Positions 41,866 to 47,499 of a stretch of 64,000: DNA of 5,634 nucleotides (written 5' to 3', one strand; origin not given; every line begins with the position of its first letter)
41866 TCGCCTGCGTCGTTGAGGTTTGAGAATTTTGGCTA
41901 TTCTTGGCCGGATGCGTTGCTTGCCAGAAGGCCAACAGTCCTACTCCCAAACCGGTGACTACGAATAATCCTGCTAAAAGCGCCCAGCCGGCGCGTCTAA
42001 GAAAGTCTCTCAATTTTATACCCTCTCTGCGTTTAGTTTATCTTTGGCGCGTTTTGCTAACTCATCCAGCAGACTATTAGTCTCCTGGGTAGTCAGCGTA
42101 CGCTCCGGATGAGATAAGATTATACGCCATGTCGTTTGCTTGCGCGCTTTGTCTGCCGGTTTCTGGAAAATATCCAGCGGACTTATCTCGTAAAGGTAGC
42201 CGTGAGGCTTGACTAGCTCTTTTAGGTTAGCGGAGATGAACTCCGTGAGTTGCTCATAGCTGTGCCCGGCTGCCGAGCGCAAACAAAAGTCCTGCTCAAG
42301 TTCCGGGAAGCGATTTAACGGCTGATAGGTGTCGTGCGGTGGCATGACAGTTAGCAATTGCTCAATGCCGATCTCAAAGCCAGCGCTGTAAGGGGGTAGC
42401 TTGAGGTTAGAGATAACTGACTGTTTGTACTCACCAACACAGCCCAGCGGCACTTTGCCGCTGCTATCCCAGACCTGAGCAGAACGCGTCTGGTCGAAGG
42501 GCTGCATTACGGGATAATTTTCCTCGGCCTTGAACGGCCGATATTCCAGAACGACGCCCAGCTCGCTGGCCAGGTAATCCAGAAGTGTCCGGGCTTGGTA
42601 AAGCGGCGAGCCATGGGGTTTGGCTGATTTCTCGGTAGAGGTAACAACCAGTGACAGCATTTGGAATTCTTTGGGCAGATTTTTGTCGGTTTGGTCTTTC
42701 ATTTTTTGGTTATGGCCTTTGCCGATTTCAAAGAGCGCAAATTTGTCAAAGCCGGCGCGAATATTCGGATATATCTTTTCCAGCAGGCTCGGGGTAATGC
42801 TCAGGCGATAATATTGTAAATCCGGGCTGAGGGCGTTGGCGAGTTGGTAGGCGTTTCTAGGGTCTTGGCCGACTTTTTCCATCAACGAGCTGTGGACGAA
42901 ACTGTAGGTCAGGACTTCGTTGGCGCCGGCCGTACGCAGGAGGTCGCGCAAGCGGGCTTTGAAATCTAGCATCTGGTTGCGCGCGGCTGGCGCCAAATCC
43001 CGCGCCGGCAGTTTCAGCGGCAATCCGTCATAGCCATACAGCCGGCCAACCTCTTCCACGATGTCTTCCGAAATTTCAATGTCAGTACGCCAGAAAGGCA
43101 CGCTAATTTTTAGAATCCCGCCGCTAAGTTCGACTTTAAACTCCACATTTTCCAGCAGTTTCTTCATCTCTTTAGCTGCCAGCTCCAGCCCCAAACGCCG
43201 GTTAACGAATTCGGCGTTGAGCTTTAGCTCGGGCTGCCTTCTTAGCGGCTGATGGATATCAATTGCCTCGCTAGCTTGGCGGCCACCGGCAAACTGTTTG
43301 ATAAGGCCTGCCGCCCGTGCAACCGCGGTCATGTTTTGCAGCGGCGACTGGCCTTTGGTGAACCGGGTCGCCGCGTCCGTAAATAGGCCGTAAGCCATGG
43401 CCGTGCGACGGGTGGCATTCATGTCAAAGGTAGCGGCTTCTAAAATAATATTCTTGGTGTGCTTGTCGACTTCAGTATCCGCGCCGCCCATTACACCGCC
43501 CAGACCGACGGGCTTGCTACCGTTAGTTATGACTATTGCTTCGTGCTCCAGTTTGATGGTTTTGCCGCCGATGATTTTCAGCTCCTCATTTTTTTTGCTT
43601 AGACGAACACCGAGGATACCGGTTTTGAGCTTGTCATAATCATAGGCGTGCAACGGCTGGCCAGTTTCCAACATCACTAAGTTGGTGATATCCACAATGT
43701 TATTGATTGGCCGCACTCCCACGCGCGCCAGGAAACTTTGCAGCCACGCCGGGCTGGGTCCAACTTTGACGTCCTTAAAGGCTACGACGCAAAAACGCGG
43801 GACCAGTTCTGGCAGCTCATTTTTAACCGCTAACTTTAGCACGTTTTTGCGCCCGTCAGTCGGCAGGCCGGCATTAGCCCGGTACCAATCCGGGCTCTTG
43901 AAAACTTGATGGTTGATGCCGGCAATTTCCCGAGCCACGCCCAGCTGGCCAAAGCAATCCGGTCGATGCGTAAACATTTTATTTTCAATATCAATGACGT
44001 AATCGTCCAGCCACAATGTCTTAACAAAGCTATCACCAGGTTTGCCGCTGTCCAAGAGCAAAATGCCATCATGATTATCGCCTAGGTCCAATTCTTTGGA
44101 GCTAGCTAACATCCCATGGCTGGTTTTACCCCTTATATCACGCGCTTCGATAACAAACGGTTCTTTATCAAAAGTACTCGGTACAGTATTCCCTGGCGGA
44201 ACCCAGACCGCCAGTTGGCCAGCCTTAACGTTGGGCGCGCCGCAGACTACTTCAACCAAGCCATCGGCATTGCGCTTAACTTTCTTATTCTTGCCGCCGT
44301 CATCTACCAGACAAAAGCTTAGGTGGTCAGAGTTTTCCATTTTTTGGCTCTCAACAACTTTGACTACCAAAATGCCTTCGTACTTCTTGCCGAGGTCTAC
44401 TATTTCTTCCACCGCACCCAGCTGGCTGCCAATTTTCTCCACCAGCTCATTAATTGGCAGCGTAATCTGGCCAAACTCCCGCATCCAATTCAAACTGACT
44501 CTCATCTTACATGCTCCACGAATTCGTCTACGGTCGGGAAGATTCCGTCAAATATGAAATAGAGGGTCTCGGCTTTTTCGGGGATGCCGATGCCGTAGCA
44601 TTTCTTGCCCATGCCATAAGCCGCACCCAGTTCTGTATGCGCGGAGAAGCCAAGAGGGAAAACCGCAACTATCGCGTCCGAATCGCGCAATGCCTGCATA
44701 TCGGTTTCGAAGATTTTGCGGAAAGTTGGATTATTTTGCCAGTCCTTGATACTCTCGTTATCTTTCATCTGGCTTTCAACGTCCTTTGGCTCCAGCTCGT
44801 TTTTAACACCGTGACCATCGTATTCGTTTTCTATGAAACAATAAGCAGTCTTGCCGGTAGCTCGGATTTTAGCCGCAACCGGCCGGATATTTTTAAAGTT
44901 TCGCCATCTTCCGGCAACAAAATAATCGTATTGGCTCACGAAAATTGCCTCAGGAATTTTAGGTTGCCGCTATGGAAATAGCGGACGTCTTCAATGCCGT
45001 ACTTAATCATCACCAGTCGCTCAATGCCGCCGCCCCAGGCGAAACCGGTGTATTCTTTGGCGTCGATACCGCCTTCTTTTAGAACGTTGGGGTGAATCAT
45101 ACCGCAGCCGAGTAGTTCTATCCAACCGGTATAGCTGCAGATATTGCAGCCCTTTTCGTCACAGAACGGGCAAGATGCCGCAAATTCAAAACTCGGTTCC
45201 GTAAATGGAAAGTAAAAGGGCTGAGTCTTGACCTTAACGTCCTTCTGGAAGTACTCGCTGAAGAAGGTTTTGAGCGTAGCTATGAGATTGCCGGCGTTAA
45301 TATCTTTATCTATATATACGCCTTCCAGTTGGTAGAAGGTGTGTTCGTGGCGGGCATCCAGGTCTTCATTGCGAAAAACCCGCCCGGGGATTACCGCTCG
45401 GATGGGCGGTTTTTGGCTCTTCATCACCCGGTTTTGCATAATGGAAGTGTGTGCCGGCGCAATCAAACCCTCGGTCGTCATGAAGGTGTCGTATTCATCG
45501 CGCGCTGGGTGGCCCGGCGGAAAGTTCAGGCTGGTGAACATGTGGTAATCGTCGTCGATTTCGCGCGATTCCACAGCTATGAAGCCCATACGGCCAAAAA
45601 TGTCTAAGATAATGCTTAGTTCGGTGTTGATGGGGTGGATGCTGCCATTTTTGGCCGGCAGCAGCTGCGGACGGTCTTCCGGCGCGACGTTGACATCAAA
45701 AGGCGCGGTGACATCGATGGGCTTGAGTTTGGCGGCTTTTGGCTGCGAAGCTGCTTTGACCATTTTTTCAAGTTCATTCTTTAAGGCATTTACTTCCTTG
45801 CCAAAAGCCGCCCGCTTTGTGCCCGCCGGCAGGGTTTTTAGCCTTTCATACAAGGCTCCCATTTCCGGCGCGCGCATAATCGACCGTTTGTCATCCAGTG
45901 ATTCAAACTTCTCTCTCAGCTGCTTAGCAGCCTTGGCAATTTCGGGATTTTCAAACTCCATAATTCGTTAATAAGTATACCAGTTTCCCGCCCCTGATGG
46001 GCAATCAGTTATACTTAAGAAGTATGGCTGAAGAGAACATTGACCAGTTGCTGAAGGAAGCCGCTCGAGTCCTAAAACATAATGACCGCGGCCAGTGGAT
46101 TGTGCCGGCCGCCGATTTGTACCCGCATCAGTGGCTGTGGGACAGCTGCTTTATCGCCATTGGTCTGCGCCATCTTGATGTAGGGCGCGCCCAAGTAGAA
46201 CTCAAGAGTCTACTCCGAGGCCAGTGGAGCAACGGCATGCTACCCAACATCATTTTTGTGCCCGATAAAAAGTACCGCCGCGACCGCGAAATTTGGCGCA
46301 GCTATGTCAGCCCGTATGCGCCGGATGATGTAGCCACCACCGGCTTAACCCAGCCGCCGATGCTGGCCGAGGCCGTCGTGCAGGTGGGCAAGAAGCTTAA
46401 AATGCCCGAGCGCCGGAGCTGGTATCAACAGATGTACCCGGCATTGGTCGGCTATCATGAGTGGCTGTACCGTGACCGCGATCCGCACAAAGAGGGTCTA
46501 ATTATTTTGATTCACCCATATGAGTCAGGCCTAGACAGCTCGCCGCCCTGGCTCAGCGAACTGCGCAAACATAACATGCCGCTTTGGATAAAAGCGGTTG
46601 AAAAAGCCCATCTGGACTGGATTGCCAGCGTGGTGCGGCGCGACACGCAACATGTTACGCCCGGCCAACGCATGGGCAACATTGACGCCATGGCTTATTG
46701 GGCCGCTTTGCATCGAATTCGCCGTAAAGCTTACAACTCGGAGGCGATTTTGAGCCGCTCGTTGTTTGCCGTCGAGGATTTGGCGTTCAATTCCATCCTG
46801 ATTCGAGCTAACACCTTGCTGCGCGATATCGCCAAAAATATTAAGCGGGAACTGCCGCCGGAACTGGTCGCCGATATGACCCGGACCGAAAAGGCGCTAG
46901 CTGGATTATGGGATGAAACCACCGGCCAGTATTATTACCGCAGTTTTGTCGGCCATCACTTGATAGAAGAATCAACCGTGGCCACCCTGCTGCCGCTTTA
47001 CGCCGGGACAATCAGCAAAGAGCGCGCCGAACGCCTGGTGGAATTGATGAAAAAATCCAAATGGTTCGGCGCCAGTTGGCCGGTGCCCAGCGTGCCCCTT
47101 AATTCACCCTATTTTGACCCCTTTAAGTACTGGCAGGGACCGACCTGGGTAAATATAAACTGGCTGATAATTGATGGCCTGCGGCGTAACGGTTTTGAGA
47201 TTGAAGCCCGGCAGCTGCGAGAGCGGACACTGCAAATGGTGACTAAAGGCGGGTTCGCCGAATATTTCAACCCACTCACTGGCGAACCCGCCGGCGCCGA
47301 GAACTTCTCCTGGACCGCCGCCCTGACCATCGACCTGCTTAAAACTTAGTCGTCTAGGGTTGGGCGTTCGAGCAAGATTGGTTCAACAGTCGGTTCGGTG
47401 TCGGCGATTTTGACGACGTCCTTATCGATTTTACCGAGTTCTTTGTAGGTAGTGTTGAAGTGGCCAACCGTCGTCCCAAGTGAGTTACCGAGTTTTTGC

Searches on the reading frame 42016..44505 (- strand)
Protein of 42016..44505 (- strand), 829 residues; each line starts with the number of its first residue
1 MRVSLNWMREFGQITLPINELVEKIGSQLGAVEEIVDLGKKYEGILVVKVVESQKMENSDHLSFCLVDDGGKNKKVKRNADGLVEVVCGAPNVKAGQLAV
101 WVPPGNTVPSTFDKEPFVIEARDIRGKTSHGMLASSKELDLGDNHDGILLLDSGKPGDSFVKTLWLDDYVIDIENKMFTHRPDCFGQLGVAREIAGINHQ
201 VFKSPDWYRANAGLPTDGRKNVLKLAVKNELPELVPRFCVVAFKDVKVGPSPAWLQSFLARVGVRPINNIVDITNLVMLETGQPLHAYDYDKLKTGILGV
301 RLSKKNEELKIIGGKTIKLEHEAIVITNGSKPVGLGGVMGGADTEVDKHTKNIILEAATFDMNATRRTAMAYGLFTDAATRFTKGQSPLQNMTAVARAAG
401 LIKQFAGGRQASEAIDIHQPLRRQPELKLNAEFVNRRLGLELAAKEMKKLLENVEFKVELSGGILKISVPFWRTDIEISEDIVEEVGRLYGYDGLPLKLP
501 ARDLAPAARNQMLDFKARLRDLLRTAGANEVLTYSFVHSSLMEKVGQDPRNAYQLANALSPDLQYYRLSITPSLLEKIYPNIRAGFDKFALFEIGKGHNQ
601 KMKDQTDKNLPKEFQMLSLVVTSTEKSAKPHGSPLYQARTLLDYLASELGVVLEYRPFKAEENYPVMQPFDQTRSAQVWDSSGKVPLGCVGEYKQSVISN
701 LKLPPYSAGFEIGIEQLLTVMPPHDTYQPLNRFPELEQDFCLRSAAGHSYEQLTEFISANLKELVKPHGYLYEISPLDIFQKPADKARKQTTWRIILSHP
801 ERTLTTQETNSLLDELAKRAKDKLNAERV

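Call 52: search_protein_families(library=pfam, proteins=[window:42016-44505:-], max_evalue=0.00001)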
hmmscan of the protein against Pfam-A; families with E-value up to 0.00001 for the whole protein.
window:42016-44505:- (829 aa): 5 families
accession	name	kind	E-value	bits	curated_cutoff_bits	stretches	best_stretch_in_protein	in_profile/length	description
PF03483.22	B3_4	-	4.4e-56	189.7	29.3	1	235-407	2-174/174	B3/4 domain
PF17759.6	tRNA_synthFbeta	-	6.4e-30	104.7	22.4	1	496-712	2-212/214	Phenylalanyl tRNA synthetase beta chain CLM domain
PF03484.21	B5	-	1.6e-20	73.5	28.6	1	428-492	2-67/67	tRNA synthetase B5 domain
PF01588.26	tRNA_bind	-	1.1e-08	35.4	27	1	46-153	2-89/96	Putative tRNA binding domain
PF03147.19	FDX-ACB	-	2.8e-08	34.5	31.1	1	732-827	2-92/94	Ferredoxin-fold anticodon binding domain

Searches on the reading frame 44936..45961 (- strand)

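Call 52: search_protein_families(library=pfam, proteins=[window:44936-45961:-], max_evalue=0.00001)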
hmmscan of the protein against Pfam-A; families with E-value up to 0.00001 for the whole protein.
window:44936-45961:- (341 aa): 1 family
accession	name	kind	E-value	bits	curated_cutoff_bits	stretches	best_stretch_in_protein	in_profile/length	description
PF01409.25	tRNA-synt_2d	-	2.6e-79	266.6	19.8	1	103-340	11-246/246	tRNA synthetases class II core domain (F)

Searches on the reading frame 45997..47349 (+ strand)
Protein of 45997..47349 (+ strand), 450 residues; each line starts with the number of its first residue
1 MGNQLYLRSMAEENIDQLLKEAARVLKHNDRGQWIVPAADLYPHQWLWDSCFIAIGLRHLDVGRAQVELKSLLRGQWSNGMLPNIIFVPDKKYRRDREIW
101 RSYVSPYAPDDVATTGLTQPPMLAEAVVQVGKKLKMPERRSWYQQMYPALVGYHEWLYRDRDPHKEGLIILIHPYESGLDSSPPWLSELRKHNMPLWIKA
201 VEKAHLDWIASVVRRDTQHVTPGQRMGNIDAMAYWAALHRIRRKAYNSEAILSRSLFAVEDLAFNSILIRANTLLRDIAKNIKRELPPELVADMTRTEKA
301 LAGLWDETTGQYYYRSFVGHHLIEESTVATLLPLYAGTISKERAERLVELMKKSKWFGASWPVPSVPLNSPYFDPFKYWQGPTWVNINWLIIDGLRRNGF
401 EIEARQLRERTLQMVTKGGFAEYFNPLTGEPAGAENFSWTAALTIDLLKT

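Call 53: search_protein_families(library=pfam, proteins=[window:45997-47349:+], max_evalue=0.00001)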
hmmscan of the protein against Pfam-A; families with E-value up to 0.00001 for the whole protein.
window:45997-47349:+ (450 aa): 3 families
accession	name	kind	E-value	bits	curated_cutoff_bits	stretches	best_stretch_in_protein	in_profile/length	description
PF22422.2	MGH1-like_GH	-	1.6e-89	301.4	27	1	42-440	1-356/356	Mannosylglycerate hydrolase MGH1-like glycoside hydrolase domain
PF01204.24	Trehalase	-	1.4e-11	44.5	21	1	118-417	179-464/512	Trehalase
PF03200.22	Glyco_hydro_63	-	1.4e-06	27.8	22.4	0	323-399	343-427/492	Glycosyl hydrolase family 63 C-terminal domain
